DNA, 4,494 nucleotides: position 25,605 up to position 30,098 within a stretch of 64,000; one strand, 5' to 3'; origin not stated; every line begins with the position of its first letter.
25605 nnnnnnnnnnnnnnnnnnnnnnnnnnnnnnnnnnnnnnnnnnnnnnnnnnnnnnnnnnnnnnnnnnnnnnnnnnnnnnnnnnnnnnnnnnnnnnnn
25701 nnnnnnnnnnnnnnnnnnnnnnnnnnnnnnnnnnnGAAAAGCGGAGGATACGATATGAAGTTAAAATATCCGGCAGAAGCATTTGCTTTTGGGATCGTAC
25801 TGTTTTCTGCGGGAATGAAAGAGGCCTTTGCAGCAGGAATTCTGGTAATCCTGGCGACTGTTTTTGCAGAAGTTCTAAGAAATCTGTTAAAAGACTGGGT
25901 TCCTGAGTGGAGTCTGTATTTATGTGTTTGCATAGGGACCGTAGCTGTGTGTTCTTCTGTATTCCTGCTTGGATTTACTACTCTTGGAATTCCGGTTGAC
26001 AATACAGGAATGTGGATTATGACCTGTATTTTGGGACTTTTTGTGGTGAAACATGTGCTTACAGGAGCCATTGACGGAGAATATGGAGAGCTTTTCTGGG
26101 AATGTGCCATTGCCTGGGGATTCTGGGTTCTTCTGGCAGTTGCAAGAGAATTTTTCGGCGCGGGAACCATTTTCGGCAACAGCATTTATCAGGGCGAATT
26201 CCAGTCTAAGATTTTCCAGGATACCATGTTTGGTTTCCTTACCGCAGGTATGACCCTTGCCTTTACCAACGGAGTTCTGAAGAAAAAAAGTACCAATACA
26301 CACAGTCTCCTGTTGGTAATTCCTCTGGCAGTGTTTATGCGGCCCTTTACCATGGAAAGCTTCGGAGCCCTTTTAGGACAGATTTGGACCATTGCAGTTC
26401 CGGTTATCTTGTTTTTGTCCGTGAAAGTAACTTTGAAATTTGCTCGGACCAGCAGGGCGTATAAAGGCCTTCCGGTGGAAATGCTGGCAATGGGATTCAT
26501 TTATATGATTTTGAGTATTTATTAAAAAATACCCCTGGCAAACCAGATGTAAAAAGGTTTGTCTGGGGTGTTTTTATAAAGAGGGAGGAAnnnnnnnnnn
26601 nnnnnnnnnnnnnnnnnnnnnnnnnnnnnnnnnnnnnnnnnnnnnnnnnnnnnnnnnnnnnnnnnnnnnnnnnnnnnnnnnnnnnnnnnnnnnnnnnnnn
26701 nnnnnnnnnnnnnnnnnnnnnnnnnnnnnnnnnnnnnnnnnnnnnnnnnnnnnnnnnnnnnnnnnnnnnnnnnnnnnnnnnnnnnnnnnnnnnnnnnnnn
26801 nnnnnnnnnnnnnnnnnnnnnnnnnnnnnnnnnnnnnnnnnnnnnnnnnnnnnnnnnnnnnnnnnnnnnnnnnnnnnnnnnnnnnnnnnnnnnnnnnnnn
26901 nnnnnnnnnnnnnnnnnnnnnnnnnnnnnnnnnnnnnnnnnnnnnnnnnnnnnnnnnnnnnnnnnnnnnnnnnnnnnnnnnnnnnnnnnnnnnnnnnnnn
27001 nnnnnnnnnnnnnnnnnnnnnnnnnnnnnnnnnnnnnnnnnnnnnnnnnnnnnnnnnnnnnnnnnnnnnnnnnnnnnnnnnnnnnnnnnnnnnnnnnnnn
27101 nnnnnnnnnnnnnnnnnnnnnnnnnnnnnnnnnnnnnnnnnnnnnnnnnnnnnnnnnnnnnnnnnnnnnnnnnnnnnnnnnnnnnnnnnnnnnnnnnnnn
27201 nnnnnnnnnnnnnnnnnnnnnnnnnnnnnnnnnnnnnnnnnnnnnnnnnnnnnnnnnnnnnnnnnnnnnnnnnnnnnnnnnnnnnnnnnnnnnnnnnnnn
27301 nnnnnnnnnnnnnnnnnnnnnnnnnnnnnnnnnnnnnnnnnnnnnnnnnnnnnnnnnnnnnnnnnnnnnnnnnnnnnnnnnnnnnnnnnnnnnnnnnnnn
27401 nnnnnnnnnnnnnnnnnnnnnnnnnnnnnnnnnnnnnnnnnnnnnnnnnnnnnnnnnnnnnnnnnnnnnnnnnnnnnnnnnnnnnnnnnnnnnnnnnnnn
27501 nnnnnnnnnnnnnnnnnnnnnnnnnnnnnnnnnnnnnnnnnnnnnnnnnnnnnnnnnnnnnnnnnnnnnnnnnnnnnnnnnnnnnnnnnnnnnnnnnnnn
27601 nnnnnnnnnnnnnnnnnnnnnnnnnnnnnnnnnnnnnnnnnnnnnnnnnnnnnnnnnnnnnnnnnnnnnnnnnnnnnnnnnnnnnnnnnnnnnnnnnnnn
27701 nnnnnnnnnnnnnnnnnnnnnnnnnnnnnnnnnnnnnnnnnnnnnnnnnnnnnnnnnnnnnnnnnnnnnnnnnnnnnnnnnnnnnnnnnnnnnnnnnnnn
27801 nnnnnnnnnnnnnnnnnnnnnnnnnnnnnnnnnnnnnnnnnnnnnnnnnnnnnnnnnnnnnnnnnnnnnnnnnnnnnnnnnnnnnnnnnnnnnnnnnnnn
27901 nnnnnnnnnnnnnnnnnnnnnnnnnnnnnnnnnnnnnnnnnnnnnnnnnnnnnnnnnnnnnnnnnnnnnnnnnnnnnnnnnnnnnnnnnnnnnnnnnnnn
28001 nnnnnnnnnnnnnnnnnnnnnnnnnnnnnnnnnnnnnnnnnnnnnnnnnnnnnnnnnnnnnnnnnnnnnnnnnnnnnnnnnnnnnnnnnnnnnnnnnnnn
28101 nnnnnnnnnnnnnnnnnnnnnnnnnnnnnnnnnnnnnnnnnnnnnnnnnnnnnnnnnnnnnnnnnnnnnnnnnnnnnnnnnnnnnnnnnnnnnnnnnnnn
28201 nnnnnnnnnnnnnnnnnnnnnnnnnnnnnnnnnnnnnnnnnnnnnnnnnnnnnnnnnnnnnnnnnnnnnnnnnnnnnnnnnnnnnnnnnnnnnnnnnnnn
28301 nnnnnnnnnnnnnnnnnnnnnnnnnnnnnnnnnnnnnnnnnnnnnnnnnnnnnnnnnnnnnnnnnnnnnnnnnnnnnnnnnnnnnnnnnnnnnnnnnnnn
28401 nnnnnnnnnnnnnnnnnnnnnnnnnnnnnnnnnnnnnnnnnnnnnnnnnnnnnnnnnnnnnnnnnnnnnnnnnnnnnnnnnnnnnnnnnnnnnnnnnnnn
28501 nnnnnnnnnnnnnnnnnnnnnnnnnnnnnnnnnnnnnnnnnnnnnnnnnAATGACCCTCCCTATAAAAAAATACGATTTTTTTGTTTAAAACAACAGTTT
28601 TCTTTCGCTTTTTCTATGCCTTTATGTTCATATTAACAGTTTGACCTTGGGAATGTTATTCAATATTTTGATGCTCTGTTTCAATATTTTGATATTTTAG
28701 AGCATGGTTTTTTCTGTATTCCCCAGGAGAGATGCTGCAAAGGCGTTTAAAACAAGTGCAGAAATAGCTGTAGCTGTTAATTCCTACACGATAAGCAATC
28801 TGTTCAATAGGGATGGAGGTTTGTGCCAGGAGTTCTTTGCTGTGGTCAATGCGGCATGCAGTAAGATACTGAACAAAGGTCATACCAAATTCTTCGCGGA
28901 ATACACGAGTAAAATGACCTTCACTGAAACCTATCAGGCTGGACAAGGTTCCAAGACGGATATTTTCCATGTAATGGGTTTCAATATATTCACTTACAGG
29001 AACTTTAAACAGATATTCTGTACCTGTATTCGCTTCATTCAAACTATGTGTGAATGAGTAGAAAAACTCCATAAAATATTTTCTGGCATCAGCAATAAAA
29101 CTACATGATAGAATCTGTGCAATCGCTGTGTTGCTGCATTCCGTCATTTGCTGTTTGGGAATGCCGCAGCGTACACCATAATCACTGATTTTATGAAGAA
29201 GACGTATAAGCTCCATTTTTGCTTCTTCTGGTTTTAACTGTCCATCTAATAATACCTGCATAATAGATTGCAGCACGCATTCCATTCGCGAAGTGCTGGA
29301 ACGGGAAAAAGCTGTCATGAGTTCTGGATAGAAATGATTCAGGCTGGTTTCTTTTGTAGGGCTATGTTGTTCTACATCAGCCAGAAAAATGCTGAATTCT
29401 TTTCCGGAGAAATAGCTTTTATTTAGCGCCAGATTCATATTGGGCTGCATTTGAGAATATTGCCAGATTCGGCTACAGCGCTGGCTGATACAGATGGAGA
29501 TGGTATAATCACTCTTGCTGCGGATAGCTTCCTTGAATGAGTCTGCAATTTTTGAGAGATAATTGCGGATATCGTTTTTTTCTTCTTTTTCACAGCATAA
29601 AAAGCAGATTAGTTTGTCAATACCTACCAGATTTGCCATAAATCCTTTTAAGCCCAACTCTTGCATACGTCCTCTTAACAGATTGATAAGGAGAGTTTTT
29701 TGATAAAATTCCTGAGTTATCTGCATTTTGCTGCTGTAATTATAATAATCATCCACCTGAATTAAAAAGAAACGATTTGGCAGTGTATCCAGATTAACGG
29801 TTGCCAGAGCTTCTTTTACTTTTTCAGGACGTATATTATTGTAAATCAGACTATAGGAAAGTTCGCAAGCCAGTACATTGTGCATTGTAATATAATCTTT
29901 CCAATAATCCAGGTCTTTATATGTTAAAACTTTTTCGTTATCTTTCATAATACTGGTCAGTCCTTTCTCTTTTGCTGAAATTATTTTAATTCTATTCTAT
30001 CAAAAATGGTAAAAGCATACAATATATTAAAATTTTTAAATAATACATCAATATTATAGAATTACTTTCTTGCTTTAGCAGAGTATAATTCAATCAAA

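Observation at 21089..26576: Atypical five-gene Rnf-like cluster lacking rnfB and one of the paired membrane subunits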

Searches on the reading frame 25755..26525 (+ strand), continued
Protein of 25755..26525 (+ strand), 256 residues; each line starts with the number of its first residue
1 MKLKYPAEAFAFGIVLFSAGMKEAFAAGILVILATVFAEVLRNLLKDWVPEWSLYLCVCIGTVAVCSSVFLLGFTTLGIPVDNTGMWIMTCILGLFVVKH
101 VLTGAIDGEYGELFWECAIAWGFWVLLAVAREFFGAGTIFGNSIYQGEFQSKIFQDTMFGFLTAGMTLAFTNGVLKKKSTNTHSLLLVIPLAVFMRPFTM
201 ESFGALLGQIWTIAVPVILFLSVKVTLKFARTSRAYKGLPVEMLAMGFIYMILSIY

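Call 60: find_encoding_contigs(protein=P0012, flank=10000, max_places=3)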
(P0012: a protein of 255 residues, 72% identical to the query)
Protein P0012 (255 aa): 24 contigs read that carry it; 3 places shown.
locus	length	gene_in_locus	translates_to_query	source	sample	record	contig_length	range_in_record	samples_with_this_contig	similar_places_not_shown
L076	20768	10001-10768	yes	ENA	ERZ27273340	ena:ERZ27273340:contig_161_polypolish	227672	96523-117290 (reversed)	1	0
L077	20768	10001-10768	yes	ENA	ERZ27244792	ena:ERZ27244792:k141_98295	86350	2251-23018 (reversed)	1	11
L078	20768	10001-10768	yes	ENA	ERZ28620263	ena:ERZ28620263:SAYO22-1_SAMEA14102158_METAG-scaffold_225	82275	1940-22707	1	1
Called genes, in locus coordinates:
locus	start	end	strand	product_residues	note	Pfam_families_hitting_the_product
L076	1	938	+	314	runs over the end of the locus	PF19300:BPD_transp_1_N, PF00528:BPD_transp_1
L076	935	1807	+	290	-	PF00528:BPD_transp_1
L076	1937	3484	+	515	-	PF00496:SBP_bac_5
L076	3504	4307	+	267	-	PF02463:SMC_N, PF13555:AAA_29 (faint), PF00005:ABC_tran, PF13304:AAA_21 (weak)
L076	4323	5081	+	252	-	PF02463:SMC_N (weak), PF05621:TniB (faint), PF00005:ABC_tran, PF13401:AAA_22, PF13304:AAA_21 (faint)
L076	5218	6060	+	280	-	PF01987:AIM24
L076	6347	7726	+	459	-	PF13375:RnfC_N, PF01512:Complex1_51K, PF13534:Fer4_17 (faint), PF10531:SLBB, PF13183:Fer4_8 (faint), PF12797:Fer4_2 (faint), PF12838:Fer4_7 (faint)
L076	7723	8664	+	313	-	PF03116:NQR2_RnfD_RnfE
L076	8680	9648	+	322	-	PF04205:FMN_bind (weak)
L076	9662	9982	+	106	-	PF04205:FMN_bind (weak)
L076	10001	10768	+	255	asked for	-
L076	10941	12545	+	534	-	PF00072:Response_reg, PF12833:HTH_18, PF00165:HTH_AraC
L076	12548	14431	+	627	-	PF06580:His_kinase, PF02518:HATPase_c (weak)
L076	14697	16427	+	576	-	PF00135:COesterase, PF20434:BD-FAE, PF07859:Abhydrolase_3 (faint)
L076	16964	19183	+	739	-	PF13727:CoA_binding_3, PF01073:3Beta_HSD, PF01370:Epimerase, PF02719:Polysacc_synt_2, PF04321:RmlD_sub_bind, PF16363:GDP_Man_Dehyd, PF02719:Polysacc_synt_2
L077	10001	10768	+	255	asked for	-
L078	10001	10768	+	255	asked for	-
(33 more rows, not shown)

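Call 62: find_homologous_proteins(query=A2, max_evalue=0.00001)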
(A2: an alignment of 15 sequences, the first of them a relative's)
Query A2 (15 sequences) (289 aa, profile of the alignment): 4 proteins with E <= 0.00001 among 8000 candidates.
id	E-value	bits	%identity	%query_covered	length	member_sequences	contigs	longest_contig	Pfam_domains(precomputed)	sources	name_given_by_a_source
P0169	9.1e-75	270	22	91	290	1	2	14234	-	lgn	-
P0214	1.1e-66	243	48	92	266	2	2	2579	-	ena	-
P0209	1.4e-60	223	100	100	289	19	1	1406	-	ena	-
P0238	6.2e-50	188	60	87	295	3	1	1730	-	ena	-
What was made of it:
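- Tried and rejected: The profile search returned only 4 proteins because of the word prefilter (call 62).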

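Call 63: find_encoding_contigs(protein=P0169, flank=10000, max_places=2)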
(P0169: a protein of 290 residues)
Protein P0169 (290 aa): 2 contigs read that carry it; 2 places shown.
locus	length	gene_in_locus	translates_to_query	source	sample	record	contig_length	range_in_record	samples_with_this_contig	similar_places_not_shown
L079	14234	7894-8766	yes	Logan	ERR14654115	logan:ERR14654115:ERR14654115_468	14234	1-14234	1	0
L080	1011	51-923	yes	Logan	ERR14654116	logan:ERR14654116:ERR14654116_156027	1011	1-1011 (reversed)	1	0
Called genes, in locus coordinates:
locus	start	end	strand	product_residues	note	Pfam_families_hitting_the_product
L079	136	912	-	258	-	PF01738:DLH (weak), PF02129:Peptidase_S15 (weak), PF20434:BD-FAE (weak), PF00561:Abhydrolase_1, PF12146:Hydrolase_4, PF12697:Abhydrolase_6 (weak), PF20408:Abhydrolase_11 (weak), PF00326:Peptidase_S9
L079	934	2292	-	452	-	PF07690:MFS_1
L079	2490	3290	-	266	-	PF00392:GntR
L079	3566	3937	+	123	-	PF00392:GntR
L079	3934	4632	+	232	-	PF00005:ABC_tran, PF13304:AAA_21 (weak)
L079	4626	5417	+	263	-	-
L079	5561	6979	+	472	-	PF13375:RnfC_N, PF01512:Complex1_51K, PF10531:SLBB, PF13187:Fer4_9 (faint), PF13534:Fer4_17 (faint), PF00037:Fer4 (faint), PF12797:Fer4_2 (faint), PF12838:Fer4_7 (weak), +3 more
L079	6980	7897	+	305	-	PF03116:NQR2_RnfD_RnfE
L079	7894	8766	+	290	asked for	-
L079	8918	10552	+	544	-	PF00072:Response_reg, PF17853:GGDEF_2 (faint), PF00165:HTH_AraC (weak), PF12833:HTH_18, PF00165:HTH_AraC (weak)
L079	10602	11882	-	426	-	PF07195:FliD_C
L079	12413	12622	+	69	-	PF00584:SecE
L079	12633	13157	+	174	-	PF02357:NusG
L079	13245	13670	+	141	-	PF03946:Ribosomal_L11_N, PF00298:Ribosomal_L11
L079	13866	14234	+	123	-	?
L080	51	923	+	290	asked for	-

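Call 64: find_encoding_contigs(protein=P0214, flank=10000, max_places=2)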
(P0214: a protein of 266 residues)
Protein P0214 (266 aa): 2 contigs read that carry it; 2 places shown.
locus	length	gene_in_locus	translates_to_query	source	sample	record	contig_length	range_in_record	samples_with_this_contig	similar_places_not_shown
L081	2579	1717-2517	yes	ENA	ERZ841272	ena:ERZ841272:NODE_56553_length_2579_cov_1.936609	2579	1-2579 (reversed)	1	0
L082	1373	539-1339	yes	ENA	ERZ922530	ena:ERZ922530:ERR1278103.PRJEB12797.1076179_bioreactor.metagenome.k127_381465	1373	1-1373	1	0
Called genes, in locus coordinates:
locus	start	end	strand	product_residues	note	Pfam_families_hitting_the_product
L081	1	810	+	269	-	?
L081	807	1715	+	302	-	PF03116:NQR2_RnfD_RnfE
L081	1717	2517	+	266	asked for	-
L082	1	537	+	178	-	?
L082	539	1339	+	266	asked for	-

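Call 69: find_related_loci(query=A4, collection=metagenome_contigs, flank=8000)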
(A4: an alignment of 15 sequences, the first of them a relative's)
Query A4 (253 aa) in metagenome_contigs; peptide patterns used: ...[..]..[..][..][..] (x = any residue, [..] = any of these).
310 stretches matched a pattern; 9 encode a relative of the query (tblastn E <= 1e-3); 9 distinct loci.
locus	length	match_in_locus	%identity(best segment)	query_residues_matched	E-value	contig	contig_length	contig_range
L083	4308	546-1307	33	4-253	2e-29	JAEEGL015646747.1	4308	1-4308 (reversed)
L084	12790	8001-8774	28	4-253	3e-29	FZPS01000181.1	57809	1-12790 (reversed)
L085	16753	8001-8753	30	6-251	3e-29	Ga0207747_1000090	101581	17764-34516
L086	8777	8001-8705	29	1-251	8e-26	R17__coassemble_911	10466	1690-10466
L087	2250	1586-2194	29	6-202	6e-25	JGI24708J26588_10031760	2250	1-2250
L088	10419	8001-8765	28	4-253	1e-23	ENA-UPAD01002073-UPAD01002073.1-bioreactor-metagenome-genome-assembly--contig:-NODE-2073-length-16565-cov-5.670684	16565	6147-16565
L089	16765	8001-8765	28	4-253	3e-23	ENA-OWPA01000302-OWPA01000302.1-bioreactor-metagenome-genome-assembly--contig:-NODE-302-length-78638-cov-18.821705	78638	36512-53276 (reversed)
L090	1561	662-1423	25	4-253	1e-21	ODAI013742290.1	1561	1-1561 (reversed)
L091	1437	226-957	26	4-251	5e-17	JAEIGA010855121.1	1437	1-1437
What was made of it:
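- Tried and rejected: The narrower alignment A4 gave 9 loci (call 69).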

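Call 75: search_protein_families(library=pfam, proteins=[L079:7894-8763:+, L079:6980-7894:+], max_evalue=0.01)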
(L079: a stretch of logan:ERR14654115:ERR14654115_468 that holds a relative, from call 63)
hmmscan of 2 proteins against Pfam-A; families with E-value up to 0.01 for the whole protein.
L079:7894-8763:+ (290 aa): 0 families

L079:6980-7894:+ (305 aa): 1 family
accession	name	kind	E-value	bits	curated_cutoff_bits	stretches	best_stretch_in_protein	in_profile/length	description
PF03116.20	NQR2_RnfD_RnfE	-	5.9e-82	275.8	27.7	1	13-293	5-296/296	NQR2, RnfD, RnfE family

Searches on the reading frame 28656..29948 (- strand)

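Call 3: search_protein_families(library=pfam, proteins=[window:28656-29948:-], max_evalue=0.01)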
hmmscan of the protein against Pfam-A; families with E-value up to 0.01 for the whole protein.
window:28656-29948:- (430 aa): 2 families
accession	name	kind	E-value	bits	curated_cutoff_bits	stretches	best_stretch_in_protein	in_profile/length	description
PF00165.29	HTH_AraC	-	1.2e-22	79.9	26.6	2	375-413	2-42/42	Bacterial regulatory helix-turn-helix proteins, AraC family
PF12833.13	HTH_18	-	1.6e-22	80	33.6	1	337-413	3-79/80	Helix-turn-helix domain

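Call 4: search_protein_families(library=ncbifam, proteins=[window:28656-29948:-], max_evalue=0.01)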
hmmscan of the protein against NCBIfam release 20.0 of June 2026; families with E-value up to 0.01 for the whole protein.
window:28656-29948:- (430 aa): 31 families (the best 25 are shown)
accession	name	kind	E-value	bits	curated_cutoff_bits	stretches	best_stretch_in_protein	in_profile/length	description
NF047455.1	TF_Staph_AryK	equivalog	5.7e-22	77.8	850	1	317-426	161-270/759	transcriptional regulator AryK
NF047788.1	TransRegPocR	equivalog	1.1e-19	70.9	500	1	320-415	196-291/296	transcriptional regulator PocR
NF007860.0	PRK10572.1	equivalog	2.3e-16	59.5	208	1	318-416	188-286/292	arabinose operon transcriptional regulator AraC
NF006902.0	PRK09393.1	equivalog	1.3e-13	50.8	425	1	318-416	225-323/327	transcriptional regulator FtrA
TIGR04094.1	adjacent_YSIRK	equivalog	1.4e-13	50.6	200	1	299-412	271-383/383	YSIRK-targeted surface antigen transcriptional regulator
NF007693.0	PRK10371.1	equivalog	4.3e-13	49.1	253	1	318-417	203-302/309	transcriptional regulator MelR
NF049932.1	TranspRegBtr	equivalog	1.3e-12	47.1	900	1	318-415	169-266/531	bacillibactin transport transcriptional regulator Btr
NF010028.0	PRK13503.1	equivalog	2.2e-12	47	288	1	284-416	142-274/278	HTH-type transcriptional activator RhaS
NF007633.0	PRK10296.1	equivalog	1.7e-11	44.2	264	1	331-415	191-275/280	transcriptional regulator ChbR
NF010025.2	PRK13500.1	equivalog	6.6e-10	39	525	1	333-415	196-278/282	HTH-type transcriptional activator RhaR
NF010026.0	PRK13501.1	equivalog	2e-09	37.1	363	1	342-416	205-279/290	HTH-type transcriptional activator RhaR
NF007432.1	PRK09978.1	equivalog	4.6e-09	35.8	500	1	329-423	158-251/274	DNA-binding transcriptional regulator GadX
NF007243.0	PRK09685.1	equivalog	4.7e-09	36.1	199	1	305-415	191-302/303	transcriptional regulator FeaR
NF033869.1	viru_reg_Rsp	equivalog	1.2e-08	33.9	400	1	319-414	153-248/701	AraC family transcriptional regulator Rsp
NF052371.1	TransRegGbdRPseu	equivalog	1.5e-08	34.1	480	1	318-420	230-332/365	choline metabolism transcriptional regulator GbdR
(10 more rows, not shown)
